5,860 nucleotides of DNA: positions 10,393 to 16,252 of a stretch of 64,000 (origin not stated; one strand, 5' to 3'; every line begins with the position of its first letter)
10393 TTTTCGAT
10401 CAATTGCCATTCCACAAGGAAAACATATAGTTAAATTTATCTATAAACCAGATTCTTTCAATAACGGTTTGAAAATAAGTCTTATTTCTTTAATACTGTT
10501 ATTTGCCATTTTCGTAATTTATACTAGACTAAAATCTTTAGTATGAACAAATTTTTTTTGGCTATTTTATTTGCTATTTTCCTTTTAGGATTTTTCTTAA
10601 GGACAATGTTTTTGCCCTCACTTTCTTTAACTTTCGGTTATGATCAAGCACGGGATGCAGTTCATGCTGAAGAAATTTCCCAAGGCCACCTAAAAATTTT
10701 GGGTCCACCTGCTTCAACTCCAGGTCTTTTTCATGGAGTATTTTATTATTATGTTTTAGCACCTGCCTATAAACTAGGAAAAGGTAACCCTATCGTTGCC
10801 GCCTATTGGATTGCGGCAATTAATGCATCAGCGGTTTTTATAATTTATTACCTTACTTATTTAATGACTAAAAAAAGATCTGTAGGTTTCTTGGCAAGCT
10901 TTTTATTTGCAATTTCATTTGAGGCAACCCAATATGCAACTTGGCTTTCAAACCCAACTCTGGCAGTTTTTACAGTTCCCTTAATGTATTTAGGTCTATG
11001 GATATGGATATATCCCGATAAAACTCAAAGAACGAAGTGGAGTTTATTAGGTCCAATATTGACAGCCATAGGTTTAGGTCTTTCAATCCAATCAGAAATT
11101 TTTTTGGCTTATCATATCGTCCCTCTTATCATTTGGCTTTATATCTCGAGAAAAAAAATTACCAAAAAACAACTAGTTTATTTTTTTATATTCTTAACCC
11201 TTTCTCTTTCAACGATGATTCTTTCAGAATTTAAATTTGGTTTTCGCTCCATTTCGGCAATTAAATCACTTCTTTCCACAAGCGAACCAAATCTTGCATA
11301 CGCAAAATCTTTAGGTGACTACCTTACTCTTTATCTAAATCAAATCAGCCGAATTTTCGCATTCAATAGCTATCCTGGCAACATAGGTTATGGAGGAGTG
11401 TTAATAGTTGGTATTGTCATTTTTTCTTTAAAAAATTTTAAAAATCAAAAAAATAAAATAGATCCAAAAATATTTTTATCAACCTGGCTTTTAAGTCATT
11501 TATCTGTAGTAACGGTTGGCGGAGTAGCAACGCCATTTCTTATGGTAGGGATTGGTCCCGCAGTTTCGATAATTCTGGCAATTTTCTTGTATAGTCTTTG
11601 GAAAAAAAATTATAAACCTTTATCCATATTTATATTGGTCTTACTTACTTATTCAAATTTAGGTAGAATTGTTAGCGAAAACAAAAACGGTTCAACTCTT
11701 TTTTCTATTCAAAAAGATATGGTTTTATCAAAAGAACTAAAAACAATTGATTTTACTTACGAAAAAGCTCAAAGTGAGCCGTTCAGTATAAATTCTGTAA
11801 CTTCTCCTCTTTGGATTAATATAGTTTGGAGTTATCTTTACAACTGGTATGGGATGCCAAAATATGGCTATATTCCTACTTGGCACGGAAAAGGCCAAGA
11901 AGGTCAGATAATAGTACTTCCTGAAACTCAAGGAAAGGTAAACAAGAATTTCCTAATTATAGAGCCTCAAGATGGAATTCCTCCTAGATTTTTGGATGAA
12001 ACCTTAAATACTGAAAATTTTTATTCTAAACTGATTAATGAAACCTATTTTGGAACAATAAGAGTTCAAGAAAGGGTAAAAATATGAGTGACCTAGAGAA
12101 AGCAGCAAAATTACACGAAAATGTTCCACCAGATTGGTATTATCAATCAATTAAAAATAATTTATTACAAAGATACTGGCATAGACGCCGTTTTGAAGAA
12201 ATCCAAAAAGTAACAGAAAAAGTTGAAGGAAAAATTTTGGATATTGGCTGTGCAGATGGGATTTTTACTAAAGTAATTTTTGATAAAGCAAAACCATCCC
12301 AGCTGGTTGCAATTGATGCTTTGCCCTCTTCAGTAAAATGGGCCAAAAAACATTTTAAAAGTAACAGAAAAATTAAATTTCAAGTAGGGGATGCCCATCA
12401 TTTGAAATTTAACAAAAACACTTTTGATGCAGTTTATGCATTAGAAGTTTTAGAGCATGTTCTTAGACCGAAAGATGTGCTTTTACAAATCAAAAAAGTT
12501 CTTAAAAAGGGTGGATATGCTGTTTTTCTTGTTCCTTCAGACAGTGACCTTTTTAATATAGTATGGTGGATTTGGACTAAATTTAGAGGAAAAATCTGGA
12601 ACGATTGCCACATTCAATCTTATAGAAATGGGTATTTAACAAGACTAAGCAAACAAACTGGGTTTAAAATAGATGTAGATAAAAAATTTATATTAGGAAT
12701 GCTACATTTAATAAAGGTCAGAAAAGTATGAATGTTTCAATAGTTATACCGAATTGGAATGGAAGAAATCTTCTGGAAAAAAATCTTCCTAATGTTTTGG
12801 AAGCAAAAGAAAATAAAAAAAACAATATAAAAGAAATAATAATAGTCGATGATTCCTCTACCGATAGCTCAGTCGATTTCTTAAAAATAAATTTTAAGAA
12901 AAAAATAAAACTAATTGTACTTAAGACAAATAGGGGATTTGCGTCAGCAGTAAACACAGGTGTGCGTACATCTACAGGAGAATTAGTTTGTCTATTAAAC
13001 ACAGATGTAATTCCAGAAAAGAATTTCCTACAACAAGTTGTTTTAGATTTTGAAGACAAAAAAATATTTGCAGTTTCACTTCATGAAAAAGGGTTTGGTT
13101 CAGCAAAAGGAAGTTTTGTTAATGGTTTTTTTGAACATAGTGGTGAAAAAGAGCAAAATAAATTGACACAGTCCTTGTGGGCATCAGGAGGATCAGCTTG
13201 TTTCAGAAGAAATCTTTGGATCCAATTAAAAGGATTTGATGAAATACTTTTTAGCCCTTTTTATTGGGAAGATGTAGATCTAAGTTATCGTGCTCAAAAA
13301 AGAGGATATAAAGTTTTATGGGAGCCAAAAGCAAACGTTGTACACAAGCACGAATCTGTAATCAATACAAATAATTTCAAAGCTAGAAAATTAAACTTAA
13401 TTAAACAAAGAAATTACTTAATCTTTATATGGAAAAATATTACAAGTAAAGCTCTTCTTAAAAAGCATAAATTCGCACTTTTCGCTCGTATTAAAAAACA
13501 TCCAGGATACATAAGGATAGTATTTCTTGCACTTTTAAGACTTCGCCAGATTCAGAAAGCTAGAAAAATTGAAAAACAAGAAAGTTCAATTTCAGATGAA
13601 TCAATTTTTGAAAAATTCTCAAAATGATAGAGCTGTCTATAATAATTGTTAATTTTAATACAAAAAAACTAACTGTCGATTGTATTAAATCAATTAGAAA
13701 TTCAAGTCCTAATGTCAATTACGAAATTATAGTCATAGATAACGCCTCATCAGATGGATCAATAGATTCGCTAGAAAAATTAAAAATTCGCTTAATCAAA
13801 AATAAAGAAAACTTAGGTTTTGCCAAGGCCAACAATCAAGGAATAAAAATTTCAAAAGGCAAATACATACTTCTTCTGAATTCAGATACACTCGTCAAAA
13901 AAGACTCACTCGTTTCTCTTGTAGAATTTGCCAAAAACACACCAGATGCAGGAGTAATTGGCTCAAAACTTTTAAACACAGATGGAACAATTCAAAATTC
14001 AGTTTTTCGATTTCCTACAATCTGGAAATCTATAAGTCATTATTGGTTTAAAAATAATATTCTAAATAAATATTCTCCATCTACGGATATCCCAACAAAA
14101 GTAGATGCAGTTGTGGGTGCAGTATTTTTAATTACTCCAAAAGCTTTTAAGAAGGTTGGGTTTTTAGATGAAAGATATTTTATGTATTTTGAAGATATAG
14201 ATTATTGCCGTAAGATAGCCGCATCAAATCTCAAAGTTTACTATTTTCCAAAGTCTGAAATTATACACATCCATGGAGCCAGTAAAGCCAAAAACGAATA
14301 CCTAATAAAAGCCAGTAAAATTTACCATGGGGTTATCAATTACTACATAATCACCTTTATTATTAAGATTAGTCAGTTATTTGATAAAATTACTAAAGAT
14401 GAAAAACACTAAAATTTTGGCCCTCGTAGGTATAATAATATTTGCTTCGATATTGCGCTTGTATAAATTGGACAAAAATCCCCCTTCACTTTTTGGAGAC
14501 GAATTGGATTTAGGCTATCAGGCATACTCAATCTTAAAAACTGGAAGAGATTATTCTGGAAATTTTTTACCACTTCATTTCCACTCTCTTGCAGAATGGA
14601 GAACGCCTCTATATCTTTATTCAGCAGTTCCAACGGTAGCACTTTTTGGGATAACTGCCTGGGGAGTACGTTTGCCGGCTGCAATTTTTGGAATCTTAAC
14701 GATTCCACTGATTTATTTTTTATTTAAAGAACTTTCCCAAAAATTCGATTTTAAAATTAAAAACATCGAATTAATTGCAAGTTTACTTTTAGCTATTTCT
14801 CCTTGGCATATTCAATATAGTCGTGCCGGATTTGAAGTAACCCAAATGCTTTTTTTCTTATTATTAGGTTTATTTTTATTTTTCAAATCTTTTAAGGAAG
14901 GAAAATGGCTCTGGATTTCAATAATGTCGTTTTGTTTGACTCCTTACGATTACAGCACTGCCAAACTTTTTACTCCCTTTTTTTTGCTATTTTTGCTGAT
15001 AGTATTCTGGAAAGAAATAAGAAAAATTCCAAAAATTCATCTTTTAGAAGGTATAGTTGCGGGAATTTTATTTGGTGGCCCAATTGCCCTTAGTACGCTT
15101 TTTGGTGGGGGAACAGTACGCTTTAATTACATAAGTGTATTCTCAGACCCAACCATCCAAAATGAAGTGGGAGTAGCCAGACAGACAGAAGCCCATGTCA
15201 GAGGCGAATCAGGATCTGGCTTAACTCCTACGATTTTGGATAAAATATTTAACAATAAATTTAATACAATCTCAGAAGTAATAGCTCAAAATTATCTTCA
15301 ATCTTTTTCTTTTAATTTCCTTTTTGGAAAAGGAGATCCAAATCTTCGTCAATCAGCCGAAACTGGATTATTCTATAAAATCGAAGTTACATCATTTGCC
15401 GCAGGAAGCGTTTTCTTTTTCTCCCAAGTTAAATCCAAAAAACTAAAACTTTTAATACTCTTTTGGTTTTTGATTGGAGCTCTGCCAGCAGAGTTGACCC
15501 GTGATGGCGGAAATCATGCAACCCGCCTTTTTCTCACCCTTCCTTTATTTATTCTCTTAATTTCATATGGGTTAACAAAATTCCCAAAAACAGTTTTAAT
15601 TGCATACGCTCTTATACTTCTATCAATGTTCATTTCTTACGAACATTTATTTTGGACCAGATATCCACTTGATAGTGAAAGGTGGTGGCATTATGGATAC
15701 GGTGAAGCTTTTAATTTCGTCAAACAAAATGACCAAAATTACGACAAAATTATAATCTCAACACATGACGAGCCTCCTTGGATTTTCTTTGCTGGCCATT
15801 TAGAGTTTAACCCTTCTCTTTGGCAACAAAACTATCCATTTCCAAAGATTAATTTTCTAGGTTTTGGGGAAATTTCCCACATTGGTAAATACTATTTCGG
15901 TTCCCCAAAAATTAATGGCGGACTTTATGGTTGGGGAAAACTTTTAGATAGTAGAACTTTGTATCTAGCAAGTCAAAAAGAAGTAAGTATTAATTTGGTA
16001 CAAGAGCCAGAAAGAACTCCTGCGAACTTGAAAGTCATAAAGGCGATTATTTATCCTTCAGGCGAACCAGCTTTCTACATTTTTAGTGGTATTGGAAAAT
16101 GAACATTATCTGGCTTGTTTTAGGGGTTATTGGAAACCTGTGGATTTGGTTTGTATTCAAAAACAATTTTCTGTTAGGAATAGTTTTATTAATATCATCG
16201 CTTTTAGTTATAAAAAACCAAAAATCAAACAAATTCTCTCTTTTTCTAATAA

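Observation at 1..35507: A 35-kb single-strand, translationally coupled glycosylation gene train lacks the usual O-antigen or capsule machinery.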

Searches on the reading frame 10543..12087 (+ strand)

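Call 3: search_protein_families(library=pfam, proteins=[window:10543-12087:+], max_evalue=0.01)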
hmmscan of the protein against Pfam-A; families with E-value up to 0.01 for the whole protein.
window:10543-12087:+ (514 aa): 1 family
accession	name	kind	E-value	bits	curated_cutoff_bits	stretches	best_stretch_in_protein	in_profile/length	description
PF02366.24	PMT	-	0.00076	19.6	22.7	1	64-209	63-212/245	Dolichyl-phosphate-mannose-protein mannosyltransferase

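Call 15: search_protein_families(library=ncbifam, proteins=[window:10543-12087:+], max_evalue=1)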
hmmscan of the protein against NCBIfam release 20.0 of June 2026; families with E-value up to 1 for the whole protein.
window:10543-12087:+ (514 aa): 0 families

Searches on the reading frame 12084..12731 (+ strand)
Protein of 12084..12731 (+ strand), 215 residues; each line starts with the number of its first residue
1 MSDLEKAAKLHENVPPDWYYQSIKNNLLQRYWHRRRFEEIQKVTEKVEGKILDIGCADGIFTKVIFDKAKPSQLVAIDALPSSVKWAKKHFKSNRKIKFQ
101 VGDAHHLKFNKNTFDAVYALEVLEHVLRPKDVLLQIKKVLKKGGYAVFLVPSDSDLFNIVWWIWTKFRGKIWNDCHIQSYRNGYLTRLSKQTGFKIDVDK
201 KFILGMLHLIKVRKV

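Call 3: search_protein_families(library=pfam, proteins=[window:12084-12731:+], max_evalue=0.01)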
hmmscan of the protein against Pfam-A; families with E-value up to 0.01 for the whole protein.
window:12084-12731:+ (215 aa): 16 families
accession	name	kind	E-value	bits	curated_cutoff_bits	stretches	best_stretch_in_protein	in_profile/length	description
PF08241.18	Methyltransf_11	-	1.6e-22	80.4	21.2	1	52-148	1-95/95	Methyltransferase domain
PF13489.12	Methyltransf_23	-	6.2e-22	78.5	27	1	35-196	8-161/164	Methyltransferase domain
PF13649.12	Methyltransf_25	-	2.9e-18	66.8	27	1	51-144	1-97/97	Methyltransferase domain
PF13847.12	Methyltransf_31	-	1.5e-17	64.1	27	1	48-152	4-113/145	Methyltransferase domain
PF08242.18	Methyltransf_12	-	3.2e-15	57.1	30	1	52-145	1-97/98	Methyltransferase domain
PF01209.24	Ubie_methyltran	-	2.6e-08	33.9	20.1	1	30-154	33-157/233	ubiE/COQ5 methyltransferase family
PF08003.17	Methyltransf_9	-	2.2e-06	27.3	23.8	1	46-147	114-216/315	Protein of unknown function (DUF1698)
PF01728.25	FtsJ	-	2.6e-05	24.6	24.1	1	43-112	15-83/181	FtsJ-like methyltransferase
PF05401.17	NodS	-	9.7e-05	22.7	24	1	33-127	27-120/201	Nodulation protein S (NodS)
PF05175.20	MTS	-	0.00015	21.9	23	1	41-106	25-92/170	Methyltransferase small domain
PF06325.19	PrmA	-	0.00041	20.4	22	1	41-147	156-257/296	Ribosomal protein L11 methyltransferase (PrmA)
PF03291.22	mRNA_G-N7_MeTrfase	-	0.003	17.2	26.6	1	22-99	43-112/315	mRNA (guanine-N(7))-methyltransferase domain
PF12847.13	Methyltransf_18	-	0.0039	17.7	27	0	35-104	3-74/151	Methyltransferase domain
PF05219.18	DREV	-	0.0047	16.5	26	1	39-147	86-185/265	DREV methyltransferase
PF02475.24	TRM5-TYW2_MTfase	-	0.0051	17.2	28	1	29-143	16-130/164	TRM5/TYW2 methyltransferase domain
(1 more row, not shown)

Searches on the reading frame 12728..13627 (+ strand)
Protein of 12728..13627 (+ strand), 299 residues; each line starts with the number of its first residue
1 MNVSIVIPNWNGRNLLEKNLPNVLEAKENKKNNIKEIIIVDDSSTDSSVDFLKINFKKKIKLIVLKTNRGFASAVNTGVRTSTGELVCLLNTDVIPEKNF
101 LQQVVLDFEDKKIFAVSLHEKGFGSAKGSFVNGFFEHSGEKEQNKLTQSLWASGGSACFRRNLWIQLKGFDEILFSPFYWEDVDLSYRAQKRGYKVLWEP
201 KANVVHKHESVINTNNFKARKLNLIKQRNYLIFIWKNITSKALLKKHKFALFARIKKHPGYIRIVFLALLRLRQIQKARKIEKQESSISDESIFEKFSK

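Call 4: search_protein_families(library=pfam, proteins=[window:12728-13627:+], max_evalue=0.01)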
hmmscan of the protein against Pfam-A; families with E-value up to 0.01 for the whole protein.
window:12728-13627:+ (299 aa): 6 families
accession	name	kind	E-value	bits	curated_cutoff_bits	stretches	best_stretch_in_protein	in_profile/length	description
PF00535.33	Glycos_transf_2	-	3.9e-22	79.4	23.3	1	4-122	1-118/168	Glycosyl transferase family 2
PF13641.12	Glyco_tranf_2_3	-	2.9e-15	57.4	27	1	3-210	3-215/230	Glycosyltransferase like family 2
PF10111.15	Glyco_tranf_2_2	-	2.6e-05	24.3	27.3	0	32-95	27-93/276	Glycosyltransferase like family 2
PF13632.12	Glyco_trans_2_3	-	3.8e-05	24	27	1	144-213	64-128/198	Glycosyl transferase family group 2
PF13712.12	Glyco_tranf_2_5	-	0.00043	20.5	27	0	170-220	151-203/210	Glycosyltransferase like family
PF11337.13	DUF3139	-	0.0067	17.4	27.3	0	6-58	22-75/83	Protein of unknown function (DUF3139)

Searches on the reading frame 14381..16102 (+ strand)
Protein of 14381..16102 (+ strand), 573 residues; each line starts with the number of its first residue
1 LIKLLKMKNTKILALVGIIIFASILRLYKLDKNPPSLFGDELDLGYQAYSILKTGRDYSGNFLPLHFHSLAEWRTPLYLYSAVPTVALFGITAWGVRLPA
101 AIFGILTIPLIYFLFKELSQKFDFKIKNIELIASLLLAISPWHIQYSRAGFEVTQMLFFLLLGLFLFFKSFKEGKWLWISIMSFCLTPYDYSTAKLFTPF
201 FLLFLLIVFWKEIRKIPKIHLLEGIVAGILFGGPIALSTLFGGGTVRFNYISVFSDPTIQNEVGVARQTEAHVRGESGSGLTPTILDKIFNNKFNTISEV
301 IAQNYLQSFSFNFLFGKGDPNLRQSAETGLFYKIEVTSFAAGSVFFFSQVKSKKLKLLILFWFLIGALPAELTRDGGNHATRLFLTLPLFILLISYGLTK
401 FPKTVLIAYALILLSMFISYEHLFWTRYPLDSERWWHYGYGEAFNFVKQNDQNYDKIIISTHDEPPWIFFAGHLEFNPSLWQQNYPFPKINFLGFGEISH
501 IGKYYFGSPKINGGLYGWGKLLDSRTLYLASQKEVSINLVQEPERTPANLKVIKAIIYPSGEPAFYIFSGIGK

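Call 4: search_protein_families(library=pfam, proteins=[window:14381-16102:+], max_evalue=0.01)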
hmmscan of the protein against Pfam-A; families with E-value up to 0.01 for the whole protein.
window:14381-16102:+ (573 aa): 2 families
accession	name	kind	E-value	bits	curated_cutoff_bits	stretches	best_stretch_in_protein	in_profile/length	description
PF13231.12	PMT_2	-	1.8e-09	38.5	26.1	1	75-231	3-154/160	Dolichyl-phosphate-mannose-protein mannosyltransferase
PF02366.24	PMT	-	4.2e-07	30.2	22.7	1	19-211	4-199/245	Dolichyl-phosphate-mannose-protein mannosyltransferase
